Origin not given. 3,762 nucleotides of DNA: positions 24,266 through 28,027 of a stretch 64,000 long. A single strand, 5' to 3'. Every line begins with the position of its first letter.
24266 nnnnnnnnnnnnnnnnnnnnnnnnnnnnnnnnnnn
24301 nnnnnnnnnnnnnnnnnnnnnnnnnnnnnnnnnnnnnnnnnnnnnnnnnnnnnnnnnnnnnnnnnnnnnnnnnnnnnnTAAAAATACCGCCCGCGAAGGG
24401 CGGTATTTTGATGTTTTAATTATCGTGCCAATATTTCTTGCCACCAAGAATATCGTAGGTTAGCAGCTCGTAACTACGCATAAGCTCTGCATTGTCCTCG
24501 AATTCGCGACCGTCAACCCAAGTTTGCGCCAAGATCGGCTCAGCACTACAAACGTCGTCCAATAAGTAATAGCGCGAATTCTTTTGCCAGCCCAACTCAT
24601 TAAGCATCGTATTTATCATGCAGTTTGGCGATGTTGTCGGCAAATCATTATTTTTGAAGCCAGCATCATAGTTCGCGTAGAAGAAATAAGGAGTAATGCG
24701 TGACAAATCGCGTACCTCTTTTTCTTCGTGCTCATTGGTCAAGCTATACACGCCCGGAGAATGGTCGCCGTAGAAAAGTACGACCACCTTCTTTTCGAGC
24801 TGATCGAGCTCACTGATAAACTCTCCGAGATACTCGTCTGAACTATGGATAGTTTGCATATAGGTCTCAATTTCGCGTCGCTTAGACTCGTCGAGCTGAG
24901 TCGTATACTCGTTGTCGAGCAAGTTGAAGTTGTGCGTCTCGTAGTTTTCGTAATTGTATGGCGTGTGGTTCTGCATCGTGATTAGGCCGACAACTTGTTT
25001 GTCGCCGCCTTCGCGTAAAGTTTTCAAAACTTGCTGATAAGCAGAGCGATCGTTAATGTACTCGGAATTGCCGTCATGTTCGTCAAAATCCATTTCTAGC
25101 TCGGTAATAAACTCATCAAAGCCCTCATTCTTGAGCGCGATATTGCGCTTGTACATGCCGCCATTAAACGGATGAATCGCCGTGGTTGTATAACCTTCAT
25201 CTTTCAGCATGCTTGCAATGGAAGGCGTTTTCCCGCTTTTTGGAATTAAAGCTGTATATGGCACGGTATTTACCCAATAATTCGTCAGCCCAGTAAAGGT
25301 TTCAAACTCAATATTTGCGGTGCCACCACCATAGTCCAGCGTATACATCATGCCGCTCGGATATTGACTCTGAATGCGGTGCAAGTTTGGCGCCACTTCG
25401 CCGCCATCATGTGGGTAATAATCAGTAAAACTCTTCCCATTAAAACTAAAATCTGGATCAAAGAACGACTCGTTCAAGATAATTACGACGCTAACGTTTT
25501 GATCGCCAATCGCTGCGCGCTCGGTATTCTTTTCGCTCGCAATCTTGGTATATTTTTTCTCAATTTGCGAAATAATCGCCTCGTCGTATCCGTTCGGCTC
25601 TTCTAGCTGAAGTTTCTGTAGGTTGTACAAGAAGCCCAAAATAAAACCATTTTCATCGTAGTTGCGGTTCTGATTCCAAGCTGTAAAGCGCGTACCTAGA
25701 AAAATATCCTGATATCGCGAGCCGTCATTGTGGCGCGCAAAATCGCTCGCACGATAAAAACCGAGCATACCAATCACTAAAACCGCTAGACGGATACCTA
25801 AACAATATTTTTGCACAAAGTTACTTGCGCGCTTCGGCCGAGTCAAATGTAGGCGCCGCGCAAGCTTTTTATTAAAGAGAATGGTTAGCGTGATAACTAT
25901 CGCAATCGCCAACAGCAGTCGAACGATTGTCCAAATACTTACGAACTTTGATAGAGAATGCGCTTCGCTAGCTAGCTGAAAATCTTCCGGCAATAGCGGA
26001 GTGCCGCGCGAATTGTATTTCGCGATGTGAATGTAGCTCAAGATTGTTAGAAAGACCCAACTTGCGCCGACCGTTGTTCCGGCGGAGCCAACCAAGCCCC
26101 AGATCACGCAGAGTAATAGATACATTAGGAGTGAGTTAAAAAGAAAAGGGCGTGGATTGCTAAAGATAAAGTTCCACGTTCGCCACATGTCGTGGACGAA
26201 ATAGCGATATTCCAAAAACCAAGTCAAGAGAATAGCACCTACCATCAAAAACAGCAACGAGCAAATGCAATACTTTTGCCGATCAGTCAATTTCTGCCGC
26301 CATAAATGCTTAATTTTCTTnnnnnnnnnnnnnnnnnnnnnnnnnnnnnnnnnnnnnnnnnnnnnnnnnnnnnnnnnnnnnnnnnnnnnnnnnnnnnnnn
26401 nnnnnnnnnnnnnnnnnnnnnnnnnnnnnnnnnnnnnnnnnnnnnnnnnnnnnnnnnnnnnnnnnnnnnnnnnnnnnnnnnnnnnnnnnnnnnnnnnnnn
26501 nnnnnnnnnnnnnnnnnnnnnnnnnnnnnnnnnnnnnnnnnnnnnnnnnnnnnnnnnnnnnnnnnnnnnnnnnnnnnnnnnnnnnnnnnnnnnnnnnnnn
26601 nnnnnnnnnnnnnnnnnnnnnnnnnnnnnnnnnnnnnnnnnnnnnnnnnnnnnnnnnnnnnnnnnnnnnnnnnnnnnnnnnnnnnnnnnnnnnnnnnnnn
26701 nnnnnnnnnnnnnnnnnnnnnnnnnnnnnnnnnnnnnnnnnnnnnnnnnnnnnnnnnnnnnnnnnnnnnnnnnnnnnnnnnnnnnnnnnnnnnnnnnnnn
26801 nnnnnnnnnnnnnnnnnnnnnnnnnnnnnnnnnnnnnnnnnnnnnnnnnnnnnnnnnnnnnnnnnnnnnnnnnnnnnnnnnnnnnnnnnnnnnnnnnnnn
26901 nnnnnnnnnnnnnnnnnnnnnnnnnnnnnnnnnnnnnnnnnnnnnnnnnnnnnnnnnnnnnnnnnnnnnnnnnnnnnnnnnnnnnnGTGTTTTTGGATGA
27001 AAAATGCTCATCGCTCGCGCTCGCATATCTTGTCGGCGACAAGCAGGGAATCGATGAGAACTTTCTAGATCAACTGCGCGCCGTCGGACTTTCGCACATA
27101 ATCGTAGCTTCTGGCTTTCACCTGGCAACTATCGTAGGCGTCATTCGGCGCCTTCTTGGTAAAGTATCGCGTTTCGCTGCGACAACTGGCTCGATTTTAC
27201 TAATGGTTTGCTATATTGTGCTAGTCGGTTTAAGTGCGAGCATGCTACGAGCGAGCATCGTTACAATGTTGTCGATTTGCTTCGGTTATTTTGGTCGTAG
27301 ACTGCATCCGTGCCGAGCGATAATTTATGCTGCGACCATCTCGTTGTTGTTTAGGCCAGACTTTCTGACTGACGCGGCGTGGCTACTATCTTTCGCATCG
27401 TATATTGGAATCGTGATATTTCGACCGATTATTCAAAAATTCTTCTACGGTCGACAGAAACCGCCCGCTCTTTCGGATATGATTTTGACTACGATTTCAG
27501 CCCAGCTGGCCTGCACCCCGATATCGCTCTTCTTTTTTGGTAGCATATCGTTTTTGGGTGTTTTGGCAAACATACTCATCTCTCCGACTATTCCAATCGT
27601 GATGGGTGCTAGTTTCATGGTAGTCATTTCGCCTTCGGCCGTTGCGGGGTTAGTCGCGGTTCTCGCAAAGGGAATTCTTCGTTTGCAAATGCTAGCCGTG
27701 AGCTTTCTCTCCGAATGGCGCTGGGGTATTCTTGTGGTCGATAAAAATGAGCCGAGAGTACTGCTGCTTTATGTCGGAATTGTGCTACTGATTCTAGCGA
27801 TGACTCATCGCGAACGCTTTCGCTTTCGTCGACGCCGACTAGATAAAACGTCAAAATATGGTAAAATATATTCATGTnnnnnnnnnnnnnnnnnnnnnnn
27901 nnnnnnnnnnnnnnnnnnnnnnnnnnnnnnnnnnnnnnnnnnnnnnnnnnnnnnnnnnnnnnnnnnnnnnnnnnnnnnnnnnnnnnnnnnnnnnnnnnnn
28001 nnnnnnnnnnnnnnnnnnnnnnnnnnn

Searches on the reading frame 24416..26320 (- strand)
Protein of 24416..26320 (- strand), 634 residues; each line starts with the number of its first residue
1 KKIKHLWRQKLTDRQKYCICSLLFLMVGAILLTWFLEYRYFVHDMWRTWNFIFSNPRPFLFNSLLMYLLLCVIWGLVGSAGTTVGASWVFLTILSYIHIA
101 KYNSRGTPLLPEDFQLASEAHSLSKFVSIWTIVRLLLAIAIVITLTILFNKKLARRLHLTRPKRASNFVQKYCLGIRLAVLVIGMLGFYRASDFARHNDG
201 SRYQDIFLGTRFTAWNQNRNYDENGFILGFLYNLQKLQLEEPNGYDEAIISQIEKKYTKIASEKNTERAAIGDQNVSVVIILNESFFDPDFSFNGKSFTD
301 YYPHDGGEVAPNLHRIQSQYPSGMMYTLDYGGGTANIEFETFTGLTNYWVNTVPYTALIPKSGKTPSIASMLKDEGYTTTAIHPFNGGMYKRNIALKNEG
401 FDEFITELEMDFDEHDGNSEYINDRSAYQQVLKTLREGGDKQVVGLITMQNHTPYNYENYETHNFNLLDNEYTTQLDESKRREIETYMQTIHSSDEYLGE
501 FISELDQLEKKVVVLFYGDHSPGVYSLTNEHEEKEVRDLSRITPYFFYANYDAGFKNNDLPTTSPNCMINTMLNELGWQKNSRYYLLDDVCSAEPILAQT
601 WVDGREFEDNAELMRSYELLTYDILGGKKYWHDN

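Call 33: search_protein_families(library=pfam, proteins=[window:24416-26320:-], max_evalue=0.001)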
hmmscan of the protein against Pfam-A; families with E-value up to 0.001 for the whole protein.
window:24416-26320:- (634 aa): 1 family
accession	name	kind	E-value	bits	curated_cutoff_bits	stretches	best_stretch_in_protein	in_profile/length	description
PF00884.28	Sulfatase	-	4.6e-38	131.7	25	1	278-552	3-276/301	Sulfatase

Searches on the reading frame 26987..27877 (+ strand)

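Call 33: search_protein_families(library=pfam, proteins=[window:26987-27877:+], max_evalue=0.001)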
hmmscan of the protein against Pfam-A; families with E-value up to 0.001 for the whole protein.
window:26987-27877:+ (297 aa): 1 family
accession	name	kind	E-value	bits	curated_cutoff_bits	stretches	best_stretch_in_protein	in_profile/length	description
PF03772.21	Competence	-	7.7e-44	150.5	23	1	15-273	2-267/270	Competence protein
